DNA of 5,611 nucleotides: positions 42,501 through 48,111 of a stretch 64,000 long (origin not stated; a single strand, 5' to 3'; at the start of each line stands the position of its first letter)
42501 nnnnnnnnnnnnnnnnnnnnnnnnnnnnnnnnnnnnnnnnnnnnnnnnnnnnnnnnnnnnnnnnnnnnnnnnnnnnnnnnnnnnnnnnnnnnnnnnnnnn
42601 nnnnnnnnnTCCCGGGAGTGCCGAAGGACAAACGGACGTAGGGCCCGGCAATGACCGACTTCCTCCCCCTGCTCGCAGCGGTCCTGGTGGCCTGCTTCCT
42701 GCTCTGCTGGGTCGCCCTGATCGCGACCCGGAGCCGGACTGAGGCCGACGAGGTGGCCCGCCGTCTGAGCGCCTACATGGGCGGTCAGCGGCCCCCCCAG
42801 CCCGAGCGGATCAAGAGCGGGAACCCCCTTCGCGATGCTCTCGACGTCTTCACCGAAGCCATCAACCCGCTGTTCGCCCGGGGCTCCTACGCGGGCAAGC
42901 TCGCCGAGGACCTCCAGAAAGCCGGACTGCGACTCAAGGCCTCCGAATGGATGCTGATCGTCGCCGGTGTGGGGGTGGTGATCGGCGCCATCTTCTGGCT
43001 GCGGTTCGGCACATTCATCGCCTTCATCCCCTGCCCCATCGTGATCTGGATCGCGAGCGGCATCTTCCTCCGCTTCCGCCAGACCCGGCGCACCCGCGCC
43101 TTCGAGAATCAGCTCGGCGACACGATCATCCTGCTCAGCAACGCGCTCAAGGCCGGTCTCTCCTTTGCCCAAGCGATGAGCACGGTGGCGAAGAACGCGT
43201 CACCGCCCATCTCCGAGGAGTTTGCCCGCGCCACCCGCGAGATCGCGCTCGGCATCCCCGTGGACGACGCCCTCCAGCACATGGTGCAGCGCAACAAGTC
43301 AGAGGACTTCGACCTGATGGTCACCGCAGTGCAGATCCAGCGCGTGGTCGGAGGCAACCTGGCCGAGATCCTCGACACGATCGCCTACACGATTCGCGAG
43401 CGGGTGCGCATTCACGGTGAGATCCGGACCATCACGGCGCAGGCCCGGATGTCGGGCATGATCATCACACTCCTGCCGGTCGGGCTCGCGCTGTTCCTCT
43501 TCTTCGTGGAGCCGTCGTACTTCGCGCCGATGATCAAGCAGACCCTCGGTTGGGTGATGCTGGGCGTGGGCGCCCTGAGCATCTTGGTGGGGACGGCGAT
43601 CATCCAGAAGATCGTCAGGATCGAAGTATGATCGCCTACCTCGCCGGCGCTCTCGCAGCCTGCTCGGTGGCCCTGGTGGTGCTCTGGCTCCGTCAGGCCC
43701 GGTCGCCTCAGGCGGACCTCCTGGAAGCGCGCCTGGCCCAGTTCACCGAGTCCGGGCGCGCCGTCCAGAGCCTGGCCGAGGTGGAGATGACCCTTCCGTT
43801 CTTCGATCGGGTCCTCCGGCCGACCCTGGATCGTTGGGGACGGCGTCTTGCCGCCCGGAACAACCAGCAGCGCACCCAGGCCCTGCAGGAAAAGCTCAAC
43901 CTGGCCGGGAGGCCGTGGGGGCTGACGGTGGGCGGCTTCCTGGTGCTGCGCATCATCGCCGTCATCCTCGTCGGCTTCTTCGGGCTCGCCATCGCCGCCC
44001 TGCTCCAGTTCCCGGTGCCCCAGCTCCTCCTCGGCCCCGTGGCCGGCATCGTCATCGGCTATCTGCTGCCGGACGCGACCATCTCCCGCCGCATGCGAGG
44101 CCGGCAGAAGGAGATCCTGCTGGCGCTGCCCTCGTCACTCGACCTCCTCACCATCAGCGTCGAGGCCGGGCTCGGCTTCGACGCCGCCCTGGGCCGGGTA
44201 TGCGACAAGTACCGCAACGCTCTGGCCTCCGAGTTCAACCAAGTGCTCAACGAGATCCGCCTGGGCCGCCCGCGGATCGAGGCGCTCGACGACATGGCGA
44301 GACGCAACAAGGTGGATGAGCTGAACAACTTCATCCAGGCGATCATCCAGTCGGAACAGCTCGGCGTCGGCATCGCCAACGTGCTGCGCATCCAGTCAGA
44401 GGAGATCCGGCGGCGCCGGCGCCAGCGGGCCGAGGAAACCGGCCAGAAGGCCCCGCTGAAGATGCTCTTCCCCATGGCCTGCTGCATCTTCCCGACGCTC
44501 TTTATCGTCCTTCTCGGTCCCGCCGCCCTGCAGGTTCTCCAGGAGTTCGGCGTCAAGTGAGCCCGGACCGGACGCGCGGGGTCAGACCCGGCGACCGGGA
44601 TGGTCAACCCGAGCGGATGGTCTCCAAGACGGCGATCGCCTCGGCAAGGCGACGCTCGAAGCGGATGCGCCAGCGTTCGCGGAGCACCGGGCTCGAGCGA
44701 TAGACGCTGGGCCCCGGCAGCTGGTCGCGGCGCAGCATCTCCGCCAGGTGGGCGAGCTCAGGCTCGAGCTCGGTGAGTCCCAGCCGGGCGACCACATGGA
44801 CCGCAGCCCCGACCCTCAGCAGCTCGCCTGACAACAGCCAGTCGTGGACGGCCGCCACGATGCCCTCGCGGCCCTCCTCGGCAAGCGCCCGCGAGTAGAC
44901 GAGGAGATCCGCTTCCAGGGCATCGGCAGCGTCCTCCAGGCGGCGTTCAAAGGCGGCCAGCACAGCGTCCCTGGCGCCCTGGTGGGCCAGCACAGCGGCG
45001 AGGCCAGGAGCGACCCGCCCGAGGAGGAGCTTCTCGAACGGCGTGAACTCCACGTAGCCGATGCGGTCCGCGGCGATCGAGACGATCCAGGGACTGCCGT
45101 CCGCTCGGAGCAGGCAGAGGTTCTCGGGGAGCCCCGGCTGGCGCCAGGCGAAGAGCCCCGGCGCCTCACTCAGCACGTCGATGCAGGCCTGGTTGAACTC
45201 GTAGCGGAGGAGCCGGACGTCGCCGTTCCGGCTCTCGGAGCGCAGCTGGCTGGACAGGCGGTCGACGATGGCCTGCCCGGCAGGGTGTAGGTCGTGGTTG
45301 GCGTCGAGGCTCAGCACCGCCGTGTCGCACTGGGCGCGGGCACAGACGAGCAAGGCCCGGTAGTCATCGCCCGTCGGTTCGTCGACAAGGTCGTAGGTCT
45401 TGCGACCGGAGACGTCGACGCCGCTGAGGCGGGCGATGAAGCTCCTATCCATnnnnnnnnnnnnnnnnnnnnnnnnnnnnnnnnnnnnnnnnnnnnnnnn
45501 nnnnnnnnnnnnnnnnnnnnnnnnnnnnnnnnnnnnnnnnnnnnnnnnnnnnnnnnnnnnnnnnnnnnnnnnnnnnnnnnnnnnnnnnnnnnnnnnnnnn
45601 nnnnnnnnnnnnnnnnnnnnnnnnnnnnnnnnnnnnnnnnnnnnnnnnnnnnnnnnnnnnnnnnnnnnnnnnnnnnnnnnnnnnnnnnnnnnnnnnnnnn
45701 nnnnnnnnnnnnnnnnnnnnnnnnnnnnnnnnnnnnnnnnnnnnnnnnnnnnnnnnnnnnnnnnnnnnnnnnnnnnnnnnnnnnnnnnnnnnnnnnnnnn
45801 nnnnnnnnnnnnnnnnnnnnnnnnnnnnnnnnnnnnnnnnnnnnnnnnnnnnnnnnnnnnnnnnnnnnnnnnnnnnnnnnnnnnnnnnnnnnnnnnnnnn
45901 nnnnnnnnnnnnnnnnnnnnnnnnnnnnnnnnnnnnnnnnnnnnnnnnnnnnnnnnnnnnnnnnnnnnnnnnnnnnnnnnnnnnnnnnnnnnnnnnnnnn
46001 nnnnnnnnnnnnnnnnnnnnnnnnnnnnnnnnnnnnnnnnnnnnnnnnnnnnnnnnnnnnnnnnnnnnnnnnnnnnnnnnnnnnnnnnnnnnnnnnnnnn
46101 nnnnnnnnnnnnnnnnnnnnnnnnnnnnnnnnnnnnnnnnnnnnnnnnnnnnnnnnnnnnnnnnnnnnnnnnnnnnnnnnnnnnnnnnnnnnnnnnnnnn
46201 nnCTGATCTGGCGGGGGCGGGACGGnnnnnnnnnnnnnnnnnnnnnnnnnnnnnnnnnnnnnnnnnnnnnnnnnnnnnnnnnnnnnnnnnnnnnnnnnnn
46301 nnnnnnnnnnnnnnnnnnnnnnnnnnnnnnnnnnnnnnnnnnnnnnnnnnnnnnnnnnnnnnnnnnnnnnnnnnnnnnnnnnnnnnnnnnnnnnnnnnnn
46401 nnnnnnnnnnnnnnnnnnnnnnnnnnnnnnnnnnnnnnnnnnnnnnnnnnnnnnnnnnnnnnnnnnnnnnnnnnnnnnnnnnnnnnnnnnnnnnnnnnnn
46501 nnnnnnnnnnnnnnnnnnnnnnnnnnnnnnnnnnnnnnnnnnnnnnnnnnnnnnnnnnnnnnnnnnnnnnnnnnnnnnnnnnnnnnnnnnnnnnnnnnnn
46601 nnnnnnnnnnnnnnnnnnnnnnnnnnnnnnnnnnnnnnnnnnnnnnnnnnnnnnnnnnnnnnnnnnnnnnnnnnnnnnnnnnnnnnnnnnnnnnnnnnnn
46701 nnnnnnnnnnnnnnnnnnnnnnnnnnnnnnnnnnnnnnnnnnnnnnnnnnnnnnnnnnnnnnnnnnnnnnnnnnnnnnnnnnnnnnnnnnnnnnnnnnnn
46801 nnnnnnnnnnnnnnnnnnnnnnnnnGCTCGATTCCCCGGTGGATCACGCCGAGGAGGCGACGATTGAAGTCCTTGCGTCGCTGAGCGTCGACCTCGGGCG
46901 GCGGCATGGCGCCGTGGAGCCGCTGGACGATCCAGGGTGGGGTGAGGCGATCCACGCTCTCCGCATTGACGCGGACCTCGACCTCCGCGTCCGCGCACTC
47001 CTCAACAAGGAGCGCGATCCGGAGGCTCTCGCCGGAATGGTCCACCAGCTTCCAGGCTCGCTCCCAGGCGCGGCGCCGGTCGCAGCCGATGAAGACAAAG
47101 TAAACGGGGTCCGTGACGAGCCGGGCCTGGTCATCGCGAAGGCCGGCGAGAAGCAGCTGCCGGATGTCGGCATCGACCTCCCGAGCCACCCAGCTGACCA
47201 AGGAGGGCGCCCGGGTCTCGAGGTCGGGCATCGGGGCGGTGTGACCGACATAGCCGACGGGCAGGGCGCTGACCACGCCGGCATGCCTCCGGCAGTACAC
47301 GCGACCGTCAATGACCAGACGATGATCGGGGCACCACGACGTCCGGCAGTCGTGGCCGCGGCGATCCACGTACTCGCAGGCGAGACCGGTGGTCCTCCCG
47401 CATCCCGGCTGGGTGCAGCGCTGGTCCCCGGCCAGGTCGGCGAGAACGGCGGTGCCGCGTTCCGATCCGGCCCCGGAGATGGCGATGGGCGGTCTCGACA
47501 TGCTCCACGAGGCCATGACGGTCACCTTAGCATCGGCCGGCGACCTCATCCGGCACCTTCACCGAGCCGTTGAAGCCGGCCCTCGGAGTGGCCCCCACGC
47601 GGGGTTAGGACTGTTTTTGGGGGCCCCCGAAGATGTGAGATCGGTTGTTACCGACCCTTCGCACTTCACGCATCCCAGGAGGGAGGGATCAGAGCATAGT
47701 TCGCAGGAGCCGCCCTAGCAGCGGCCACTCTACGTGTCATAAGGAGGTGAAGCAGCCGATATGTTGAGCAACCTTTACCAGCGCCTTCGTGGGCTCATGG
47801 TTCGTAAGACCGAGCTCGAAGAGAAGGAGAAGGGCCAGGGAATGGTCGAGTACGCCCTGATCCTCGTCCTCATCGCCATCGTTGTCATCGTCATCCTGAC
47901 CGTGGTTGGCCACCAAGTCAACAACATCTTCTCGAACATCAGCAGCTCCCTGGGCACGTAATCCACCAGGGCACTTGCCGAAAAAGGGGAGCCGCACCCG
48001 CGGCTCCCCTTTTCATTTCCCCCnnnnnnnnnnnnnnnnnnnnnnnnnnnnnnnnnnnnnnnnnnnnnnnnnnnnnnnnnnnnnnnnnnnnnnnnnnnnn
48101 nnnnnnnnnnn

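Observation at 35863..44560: Composite locus: TasA/SipW fibre genes contiguous with cpaB-tadB-tadC on the same strand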

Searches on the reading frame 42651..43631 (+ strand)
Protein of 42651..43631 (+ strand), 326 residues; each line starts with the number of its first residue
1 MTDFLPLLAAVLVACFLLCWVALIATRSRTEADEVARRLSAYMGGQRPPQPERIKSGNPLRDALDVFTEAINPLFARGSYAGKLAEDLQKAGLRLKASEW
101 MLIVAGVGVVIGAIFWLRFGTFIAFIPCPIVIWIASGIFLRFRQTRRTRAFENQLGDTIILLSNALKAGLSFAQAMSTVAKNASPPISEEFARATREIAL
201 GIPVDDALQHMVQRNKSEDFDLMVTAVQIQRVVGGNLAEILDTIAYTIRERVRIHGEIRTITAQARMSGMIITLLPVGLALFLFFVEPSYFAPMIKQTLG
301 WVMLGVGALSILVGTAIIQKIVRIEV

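Call 5: search_protein_families(library=pfam, proteins=[window:42651-43631:+], max_evalue=0.01)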
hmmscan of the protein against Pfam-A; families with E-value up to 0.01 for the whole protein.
window:42651-43631:+ (326 aa): 1 family
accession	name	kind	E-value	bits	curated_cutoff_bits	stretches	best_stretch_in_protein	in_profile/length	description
PF00482.28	T2SSF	-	3.7e-22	79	25.2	1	161-283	4-123/125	Type II secretion system (T2SS), protein F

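Call 6: search_protein_families(library=ncbifam, proteins=[window:42651-43631:+], max_evalue=0.01)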
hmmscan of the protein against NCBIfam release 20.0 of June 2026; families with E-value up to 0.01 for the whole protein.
window:42651-43631:+ (326 aa): 1 family
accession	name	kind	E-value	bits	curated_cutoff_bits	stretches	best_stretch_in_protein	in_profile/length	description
NF046075.1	UpsF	equivalog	0.00026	19.9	400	1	93-287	255-436/484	membrane pilin protein UpsF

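Call 8: find_encoding_contigs(protein=window:42651-43631:+, flank=10000, max_places=4)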
Protein window:42651-43631:+ (326 aa): 24 contigs read that carry it; 4 places shown.
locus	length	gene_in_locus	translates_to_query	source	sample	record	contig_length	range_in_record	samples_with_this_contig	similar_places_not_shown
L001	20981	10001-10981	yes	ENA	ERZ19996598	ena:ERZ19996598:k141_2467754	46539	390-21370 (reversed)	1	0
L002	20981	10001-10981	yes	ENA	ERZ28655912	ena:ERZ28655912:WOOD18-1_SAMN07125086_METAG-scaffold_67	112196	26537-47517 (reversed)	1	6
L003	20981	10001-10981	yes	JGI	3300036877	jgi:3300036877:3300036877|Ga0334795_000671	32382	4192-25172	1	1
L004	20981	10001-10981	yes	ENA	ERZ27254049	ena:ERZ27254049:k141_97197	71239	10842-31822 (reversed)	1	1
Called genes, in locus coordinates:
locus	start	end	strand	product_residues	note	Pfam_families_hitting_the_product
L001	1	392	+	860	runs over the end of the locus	PF02687:FtsX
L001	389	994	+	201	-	-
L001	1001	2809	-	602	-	PF00989:PAS (weak), PF08447:PAS_3, PF08448:PAS_4, PF00990:GGDEF, PF00563:EAL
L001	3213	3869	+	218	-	-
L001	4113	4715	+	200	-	-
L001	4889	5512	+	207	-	-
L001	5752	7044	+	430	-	PF10502:Peptidase_S26 (weak)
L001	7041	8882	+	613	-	-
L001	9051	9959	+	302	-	PF08666:SAF, PF13144:ChapFlgA (weak), PF16976:RcpC (weak)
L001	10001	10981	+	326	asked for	PF00482:T2SSF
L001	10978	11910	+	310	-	PF00482:T2SSF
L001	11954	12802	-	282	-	-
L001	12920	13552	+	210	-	PF02674:Colicin_V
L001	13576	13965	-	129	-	PF00072:Response_reg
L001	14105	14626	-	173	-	-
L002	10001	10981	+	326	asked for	PF00482:T2SSF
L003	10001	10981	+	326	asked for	PF00482:T2SSF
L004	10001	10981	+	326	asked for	PF00482:T2SSF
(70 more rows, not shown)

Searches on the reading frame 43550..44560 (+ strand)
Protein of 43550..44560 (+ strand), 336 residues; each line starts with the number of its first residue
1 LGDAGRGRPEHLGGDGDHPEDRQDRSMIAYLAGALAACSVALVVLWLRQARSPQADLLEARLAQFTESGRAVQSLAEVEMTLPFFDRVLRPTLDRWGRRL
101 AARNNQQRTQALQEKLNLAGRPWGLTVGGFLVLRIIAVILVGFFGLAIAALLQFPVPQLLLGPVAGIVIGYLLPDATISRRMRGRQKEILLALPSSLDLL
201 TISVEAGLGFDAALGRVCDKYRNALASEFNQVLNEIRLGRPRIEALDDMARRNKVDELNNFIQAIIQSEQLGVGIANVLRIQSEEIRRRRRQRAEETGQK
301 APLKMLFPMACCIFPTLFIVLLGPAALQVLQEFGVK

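Call 5: search_protein_families(library=pfam, proteins=[window:43550-44560:+], max_evalue=0.01)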
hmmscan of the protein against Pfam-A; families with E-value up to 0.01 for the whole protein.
window:43550-44560:+ (336 aa): 1 family
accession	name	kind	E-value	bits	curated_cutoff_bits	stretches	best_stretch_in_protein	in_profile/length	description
PF00482.28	T2SSF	-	1.2e-18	67.7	25.2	1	197-322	2-124/125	Type II secretion system (T2SS), protein F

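Call 6: search_protein_families(library=ncbifam, proteins=[window:43550-44560:+], max_evalue=0.01)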
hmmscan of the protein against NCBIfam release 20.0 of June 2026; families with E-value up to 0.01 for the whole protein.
window:43550-44560:+ (336 aa): 0 families

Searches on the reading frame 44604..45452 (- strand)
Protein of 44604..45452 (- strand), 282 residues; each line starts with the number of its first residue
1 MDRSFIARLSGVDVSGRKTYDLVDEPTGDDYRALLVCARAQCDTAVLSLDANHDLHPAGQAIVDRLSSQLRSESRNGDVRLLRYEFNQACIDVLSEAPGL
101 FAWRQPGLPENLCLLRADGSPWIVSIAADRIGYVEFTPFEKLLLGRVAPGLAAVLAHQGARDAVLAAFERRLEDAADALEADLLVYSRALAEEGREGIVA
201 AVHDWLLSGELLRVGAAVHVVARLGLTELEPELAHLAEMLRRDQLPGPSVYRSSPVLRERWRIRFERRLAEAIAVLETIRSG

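Call 10: search_protein_families(library=pfam, proteins=[window:44604-45452:-], max_evalue=0.001)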
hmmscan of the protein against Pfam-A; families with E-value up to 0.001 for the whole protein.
window:44604-45452:- (282 aa): 0 families

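Call 53: search_solved_structures(query=window:44604-45452:-, max_evalue=1)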
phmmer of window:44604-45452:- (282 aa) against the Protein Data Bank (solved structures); distinct sequences matched with E-value up to 1: 1.
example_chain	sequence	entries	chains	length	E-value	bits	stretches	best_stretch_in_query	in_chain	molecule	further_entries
8jbd_A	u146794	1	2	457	0.24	13.9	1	143-239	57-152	Adenylosuccinate lyase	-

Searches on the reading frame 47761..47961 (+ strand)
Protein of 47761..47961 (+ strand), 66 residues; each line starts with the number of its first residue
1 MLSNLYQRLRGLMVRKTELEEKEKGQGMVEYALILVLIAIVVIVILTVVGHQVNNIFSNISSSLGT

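Call 10: search_protein_families(library=pfam, proteins=[window:47761-47961:+], max_evalue=0.001)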
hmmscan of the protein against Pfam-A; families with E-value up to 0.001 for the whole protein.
window:47761-47961:+ (66 aa): 2 families
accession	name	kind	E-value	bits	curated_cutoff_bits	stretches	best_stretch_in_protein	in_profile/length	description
PF04964.19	Flp_Fap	-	1.7e-09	37.7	32.2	1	23-63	5-45/46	Flp/Fap pilin component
PF16982.10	Flp1_like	-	0.00042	20.1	33.5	1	22-63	5-46/49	Putative Flagellin, Flp1-like, domain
